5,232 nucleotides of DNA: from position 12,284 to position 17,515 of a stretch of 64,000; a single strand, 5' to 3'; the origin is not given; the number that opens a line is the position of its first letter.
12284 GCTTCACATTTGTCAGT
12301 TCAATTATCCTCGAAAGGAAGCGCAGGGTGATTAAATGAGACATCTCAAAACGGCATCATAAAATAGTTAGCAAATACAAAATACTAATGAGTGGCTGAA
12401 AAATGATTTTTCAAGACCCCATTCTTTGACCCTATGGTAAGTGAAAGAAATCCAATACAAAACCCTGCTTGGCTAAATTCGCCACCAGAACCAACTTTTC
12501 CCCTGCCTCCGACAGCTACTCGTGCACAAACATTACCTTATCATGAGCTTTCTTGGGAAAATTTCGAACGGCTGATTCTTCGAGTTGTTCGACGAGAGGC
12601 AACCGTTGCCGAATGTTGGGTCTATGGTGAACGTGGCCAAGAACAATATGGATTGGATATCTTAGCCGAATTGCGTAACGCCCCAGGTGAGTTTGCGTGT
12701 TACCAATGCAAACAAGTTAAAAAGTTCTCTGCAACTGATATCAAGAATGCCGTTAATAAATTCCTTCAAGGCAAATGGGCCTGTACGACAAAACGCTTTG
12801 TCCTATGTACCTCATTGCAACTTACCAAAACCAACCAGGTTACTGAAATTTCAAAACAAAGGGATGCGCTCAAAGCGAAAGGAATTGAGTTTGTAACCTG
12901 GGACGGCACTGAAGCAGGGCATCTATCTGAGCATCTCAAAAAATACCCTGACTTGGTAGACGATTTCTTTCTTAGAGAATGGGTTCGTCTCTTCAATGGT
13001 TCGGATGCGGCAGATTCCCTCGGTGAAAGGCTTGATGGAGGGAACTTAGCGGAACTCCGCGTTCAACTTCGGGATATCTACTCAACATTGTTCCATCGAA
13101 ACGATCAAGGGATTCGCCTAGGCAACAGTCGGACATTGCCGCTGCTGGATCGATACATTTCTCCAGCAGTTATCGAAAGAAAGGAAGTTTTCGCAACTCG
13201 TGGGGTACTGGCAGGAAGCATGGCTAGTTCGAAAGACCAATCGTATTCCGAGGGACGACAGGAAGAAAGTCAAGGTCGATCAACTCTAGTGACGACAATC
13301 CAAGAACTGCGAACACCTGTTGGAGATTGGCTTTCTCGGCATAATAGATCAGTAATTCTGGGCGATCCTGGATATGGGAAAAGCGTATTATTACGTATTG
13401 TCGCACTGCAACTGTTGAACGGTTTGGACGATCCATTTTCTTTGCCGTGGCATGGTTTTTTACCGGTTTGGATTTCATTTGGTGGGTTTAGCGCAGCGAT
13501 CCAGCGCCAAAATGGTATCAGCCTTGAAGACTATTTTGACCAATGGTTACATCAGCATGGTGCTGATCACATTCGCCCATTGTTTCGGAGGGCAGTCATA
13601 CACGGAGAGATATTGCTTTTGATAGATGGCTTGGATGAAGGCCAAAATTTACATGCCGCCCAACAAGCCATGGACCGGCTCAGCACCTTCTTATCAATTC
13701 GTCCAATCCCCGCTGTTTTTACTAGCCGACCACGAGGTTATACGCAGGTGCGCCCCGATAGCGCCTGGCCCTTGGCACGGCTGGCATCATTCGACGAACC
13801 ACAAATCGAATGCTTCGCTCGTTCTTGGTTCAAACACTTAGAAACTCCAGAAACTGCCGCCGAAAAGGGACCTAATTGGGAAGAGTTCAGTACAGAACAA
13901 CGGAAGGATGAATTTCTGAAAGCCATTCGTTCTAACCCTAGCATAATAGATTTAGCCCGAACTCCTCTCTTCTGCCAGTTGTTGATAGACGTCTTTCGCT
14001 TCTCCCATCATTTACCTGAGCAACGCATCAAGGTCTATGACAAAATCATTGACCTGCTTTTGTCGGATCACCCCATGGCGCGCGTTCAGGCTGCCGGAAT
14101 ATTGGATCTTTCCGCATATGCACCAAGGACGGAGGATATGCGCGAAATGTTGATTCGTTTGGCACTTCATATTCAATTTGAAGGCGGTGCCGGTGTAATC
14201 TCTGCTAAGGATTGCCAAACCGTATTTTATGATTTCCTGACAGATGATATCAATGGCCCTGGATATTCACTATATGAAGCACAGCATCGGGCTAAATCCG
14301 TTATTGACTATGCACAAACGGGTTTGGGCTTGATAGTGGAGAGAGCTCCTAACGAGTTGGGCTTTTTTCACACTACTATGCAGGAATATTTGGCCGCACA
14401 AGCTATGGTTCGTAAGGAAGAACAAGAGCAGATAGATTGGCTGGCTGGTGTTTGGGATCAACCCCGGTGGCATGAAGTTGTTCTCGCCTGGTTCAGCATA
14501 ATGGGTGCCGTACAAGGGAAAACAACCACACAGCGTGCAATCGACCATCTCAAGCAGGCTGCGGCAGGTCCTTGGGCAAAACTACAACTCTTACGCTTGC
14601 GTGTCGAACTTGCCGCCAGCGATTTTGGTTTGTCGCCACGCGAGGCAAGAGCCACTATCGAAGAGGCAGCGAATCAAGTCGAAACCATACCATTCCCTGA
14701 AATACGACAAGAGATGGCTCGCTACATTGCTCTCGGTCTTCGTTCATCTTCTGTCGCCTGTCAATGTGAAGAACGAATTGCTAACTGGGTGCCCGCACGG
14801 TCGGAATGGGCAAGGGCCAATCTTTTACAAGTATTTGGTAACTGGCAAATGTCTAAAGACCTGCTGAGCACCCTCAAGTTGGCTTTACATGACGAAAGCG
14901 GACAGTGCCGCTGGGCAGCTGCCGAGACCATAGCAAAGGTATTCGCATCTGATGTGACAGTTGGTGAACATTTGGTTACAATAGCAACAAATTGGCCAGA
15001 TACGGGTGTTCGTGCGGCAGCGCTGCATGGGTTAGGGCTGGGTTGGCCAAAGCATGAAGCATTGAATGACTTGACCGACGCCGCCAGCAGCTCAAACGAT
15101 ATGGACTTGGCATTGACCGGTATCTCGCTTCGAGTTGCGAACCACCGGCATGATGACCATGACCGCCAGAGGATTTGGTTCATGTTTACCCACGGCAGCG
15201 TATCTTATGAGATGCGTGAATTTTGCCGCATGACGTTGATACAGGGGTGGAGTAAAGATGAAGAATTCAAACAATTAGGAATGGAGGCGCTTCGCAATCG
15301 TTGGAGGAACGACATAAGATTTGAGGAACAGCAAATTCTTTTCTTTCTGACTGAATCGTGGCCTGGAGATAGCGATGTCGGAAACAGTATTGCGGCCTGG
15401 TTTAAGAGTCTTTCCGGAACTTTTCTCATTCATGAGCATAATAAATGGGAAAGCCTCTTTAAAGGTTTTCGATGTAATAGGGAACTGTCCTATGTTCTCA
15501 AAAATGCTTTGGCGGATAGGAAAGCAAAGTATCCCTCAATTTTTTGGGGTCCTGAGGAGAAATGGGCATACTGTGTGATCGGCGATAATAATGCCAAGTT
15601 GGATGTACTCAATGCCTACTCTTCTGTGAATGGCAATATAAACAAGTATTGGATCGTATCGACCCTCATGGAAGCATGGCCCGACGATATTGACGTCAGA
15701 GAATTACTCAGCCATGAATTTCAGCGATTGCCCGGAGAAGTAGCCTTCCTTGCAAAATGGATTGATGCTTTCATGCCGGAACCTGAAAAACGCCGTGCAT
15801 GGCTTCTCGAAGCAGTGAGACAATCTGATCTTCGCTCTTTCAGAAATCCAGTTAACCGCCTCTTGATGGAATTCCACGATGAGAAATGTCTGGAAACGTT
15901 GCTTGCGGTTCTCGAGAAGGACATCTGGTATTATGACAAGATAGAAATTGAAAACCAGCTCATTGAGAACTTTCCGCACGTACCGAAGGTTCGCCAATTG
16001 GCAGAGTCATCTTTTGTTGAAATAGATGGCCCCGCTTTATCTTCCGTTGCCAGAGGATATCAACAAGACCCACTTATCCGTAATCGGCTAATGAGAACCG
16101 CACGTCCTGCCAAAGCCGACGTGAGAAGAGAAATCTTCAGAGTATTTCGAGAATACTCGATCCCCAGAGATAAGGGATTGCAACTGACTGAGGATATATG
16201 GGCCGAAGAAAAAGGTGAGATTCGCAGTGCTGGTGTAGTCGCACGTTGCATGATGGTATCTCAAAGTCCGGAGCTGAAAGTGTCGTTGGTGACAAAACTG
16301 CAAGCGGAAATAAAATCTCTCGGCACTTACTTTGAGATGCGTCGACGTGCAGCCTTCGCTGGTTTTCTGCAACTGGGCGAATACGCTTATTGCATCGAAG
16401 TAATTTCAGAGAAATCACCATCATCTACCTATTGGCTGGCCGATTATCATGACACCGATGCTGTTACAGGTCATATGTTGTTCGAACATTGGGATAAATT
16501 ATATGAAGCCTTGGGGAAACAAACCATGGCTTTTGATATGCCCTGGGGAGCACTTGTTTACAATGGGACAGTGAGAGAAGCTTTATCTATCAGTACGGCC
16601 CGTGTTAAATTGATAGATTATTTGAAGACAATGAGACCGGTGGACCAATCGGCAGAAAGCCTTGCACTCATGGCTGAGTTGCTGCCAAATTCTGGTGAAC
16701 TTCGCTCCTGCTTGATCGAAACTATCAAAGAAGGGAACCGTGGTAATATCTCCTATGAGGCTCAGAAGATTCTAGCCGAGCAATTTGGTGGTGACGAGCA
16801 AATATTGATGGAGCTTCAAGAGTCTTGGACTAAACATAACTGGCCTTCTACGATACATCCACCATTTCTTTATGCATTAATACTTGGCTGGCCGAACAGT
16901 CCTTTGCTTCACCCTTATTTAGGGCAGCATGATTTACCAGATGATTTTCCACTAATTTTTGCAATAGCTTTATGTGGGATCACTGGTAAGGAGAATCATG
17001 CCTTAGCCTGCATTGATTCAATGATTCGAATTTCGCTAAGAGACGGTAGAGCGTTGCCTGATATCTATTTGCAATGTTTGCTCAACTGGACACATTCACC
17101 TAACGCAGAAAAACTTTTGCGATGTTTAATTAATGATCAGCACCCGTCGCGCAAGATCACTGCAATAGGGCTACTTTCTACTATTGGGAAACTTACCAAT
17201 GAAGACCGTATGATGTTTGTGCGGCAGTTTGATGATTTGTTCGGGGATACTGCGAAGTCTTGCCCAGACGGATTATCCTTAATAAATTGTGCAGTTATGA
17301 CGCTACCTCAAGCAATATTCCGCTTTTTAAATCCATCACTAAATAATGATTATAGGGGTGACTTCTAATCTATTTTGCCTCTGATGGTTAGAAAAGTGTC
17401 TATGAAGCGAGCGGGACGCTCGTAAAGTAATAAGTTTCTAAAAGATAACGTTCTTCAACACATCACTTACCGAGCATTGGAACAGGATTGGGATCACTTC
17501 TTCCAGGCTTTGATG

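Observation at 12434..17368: Single-gene NLR/STAND candidate defence protein: Mrr-like nuclease + NACHT NTPase + ~950-aa HEAT/ARM-like sensor arm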

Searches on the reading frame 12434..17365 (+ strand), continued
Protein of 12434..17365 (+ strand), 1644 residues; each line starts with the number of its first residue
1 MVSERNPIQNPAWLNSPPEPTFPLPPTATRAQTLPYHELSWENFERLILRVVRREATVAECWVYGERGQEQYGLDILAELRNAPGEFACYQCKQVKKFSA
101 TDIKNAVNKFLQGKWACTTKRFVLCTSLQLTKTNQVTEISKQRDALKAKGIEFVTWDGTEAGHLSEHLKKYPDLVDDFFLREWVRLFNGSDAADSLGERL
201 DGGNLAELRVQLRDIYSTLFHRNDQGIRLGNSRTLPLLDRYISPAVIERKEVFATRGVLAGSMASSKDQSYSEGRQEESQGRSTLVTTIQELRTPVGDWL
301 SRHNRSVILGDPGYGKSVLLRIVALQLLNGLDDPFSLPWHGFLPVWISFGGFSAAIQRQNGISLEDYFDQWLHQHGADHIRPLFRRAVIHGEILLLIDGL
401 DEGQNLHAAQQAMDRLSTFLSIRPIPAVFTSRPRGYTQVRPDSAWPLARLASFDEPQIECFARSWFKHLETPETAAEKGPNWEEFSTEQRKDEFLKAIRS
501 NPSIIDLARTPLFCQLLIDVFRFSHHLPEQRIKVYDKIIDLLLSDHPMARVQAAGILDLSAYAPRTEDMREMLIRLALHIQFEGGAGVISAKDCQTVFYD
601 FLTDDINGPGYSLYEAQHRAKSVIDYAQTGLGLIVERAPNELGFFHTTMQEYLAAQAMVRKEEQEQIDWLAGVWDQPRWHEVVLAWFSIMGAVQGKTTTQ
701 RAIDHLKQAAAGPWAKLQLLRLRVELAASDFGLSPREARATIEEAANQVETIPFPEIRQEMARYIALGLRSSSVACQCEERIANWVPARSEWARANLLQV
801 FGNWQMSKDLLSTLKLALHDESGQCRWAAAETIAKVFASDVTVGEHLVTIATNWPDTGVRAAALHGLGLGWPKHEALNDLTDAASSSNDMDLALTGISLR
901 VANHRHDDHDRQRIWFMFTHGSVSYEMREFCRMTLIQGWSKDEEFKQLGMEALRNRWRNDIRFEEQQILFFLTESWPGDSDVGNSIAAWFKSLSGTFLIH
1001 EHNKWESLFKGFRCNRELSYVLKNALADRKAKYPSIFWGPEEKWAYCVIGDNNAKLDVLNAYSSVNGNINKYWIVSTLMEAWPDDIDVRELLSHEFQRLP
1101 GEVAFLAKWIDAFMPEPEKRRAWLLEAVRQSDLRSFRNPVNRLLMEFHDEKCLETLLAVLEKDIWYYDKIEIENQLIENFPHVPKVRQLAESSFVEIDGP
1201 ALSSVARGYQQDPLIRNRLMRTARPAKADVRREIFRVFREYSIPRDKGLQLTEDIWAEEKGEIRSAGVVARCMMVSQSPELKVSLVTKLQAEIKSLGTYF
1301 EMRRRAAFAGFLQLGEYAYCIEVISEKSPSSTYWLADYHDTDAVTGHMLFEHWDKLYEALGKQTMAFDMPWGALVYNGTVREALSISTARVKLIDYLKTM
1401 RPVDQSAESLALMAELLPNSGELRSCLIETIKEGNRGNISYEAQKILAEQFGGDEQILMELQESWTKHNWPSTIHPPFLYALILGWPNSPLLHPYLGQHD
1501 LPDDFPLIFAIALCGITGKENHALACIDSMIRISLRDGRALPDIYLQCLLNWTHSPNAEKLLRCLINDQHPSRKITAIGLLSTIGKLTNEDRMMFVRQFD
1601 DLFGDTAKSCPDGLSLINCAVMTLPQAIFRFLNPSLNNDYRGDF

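Call 60: get_annotated_region(hit=H3, flank=10000)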
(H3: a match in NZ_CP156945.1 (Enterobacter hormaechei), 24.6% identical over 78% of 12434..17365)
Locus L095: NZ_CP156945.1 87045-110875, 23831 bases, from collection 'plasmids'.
description: Enterobacter hormaechei strain 2024CK-00479 plasmid unnamed1, complete sequence
organism: Enterobacter hormaechei (NCBI taxid 158836)
taxonomy: Bacteria; Pseudomonadota; Gammaproteobacteria; Enterobacterales; Enterobacteriaceae; Enterobacter; Enterobacter hormaechei
host: -; source: Homo sapiens,Tissue; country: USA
typing (MOB-suite, as given by PLSDB): conjugative; replicon IncHI2A,rep_cluster_1088; relaxase MOBH; mating-pair formation MPF_F
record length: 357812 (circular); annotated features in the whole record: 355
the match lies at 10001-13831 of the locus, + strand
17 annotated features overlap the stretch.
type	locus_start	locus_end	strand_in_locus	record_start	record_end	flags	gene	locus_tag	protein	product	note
CDS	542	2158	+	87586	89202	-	-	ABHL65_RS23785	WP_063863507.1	CBASS cGAMP-activated phospholipase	-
CDS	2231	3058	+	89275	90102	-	-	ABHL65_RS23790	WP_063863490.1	toll/interleukin-1 receptor domain-containing protein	GO:0007165 - signal transduction [Evidence IEA]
CDS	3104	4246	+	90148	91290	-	-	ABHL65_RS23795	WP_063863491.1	toll/interleukin-1 receptor domain-containing protein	GO:0007165 - signal transduction [Evidence IEA]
CDS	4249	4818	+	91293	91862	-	-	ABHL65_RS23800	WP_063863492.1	hypothetical protein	-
CDS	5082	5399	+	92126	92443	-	-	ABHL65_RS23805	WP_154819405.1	hypothetical protein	-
CDS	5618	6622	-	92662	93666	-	-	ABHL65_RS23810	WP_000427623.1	IS110-like element IS4321 family transposase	GO:0006313 - DNA transposition [Evidence IEA]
CDS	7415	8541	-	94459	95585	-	-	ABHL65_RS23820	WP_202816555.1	IS3 family transposase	-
CDS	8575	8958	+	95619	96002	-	-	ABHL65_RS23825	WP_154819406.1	hypothetical protein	-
CDS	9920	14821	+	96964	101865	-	-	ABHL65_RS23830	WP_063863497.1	NACHT domain-containing protein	-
CDS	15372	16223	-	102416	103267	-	-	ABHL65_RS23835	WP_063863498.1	MBL fold metallo-hydrolase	-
CDS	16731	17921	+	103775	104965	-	-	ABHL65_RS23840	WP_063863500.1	MFS transporter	GO:0055085 - transmembrane transport [Evidence IEA]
CDS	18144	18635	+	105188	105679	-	-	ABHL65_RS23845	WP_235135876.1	cysteine hydrolase family protein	-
CDS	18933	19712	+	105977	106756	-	-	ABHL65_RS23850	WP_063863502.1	MBL fold metallo-hydrolase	-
CDS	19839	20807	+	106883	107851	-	-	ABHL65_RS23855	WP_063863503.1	helix-turn-helix domain-containing protein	GO:0006355 - regulation of DNA-templated transcription [Evidence IEA]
CDS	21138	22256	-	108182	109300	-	-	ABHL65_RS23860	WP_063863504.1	NADH-dependent flavin oxidoreductase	-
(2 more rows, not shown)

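Call 65: search_protein_families(library=ncbifam, proteins=[L095:9920-14818:+, L094:12001-16908:+], max_evalue=0.001)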
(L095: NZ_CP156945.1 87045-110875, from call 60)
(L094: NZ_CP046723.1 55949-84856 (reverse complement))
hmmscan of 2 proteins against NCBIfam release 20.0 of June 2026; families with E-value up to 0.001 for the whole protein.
L095:9920-14818:+ (1633 aa): 0 families

L094:12001-16908:+ (1636 aa): 1 family
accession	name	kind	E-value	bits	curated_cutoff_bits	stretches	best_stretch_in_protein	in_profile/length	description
NF058535.1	antiphage_EruA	equivalog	1.3e-08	33.5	1000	1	286-325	8-47/1318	NACHT domain-containing antiphage protein EruA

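Call 71: search_dna_similar(query=window:12434-17365:+, collection=phages, mode=protein, max_rows=10)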
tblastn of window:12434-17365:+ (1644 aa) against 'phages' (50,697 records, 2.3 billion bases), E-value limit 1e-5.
No match.

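Call 94: find_encoding_contigs(protein=P0069, flank=10000, max_places=1)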
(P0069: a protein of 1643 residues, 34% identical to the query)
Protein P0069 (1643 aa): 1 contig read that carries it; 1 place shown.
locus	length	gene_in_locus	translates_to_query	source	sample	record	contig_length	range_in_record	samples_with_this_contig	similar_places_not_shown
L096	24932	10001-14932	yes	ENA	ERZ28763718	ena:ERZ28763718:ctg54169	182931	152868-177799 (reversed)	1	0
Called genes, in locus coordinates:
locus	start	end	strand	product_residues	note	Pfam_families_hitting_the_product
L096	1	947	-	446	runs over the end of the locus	PF13701:DDE_Tnp_1_4, PF01609:DDE_Tnp_1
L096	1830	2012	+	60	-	-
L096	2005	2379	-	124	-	PF01609:DDE_Tnp_1, PF13586:DDE_Tnp_1_2 (weak)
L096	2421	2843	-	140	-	PF13340:DUF4096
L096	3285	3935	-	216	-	-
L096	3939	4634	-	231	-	-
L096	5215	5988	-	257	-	PF01695:IstB_IS21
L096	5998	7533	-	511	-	PF00665:rve (weak), PF22483:Mu-transpos_C_2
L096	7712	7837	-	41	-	-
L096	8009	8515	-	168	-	-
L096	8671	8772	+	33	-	-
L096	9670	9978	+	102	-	-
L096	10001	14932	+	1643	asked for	PF05729:NACHT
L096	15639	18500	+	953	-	PF20465:MmeI_hel, PF20473:MmeI_Mtase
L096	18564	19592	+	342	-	-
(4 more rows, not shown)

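Call 95: find_encoding_contigs(protein=P0103, flank=10000, max_places=1)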
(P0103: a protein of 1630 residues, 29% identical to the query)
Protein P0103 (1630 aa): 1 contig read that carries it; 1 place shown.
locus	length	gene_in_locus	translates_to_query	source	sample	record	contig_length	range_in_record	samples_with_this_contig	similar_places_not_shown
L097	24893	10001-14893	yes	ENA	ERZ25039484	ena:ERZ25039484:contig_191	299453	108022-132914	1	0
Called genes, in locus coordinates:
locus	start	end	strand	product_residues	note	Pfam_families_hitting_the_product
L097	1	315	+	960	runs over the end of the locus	PF02700:PurS (faint), PF18072:FGAR-AT_linker, PF00586:AIRS, PF02769:AIRS_C, PF00586:AIRS (weak), PF02769:AIRS_C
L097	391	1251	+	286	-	PF01936:NYN (weak)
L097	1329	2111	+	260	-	PF13507:GATase_5, PF01965:DJ-1_PfpI (weak)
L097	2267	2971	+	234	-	PF00775:Dioxygenase_C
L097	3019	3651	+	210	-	PF00036:EF-hand_1 (faint), PF13405:EF-hand_6 (faint), PF13499:EF-hand_7 (faint), PF13202:EF-hand_5 (faint)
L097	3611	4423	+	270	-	-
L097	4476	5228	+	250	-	PF00072:Response_reg, PF00486:Trans_reg_C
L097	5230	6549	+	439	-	PF00672:HAMP, PF00512:HisKA, PF02518:HATPase_c, PF13581:HATPase_c_2 (faint)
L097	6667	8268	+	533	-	PF13424:TPR_12, PF00515:TPR_1 (weak), PF13424:TPR_12, PF13432:TPR_16 (weak), PF23914:TPR_CcmH_CycH (weak), PF14559:TPR_19 (weak), PF13424:TPR_12, PF00515:TPR_1 (weak), +12 more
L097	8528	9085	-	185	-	-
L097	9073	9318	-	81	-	-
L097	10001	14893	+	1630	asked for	PF05729:NACHT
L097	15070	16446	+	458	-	PF13546:DDE_5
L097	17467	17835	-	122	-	-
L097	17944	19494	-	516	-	-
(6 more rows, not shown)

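Call 96: find_encoding_contigs(protein=P0120, flank=10000, max_places=1)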
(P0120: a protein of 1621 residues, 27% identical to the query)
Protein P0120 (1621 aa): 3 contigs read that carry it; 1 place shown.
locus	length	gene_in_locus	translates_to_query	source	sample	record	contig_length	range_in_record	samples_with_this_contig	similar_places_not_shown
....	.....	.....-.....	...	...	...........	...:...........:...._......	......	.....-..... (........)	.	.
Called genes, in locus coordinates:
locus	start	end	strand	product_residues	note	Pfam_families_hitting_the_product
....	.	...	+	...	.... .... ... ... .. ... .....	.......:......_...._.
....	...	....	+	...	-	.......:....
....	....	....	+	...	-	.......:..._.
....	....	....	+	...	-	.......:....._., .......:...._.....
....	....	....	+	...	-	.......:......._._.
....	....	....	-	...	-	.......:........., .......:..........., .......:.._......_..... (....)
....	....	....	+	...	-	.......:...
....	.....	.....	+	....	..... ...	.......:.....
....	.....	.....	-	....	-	-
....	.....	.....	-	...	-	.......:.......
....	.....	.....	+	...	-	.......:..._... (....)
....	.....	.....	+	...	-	-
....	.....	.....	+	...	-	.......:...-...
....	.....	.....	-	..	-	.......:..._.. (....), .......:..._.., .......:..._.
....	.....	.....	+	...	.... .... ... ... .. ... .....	-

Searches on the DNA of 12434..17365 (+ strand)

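Call 68: search_dna_similar(query=L095:9920-14821:+, collection=ecoli_genomes, mode=near, max_rows=8)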
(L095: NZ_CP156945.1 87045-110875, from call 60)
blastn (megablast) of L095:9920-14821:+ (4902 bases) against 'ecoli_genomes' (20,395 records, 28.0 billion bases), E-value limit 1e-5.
No match.

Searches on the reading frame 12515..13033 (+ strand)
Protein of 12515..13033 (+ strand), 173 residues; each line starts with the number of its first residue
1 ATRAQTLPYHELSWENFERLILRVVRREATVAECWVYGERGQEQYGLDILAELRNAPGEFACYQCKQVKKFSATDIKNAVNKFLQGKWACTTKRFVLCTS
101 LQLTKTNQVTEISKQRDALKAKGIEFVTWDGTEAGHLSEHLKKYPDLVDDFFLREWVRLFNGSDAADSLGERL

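Call 93: search_solved_structures(query=A5, max_evalue=10, show_alignments=3)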
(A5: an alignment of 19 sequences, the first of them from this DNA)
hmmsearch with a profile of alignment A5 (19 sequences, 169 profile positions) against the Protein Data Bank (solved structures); distinct sequences matched with E-value up to 10: 0.
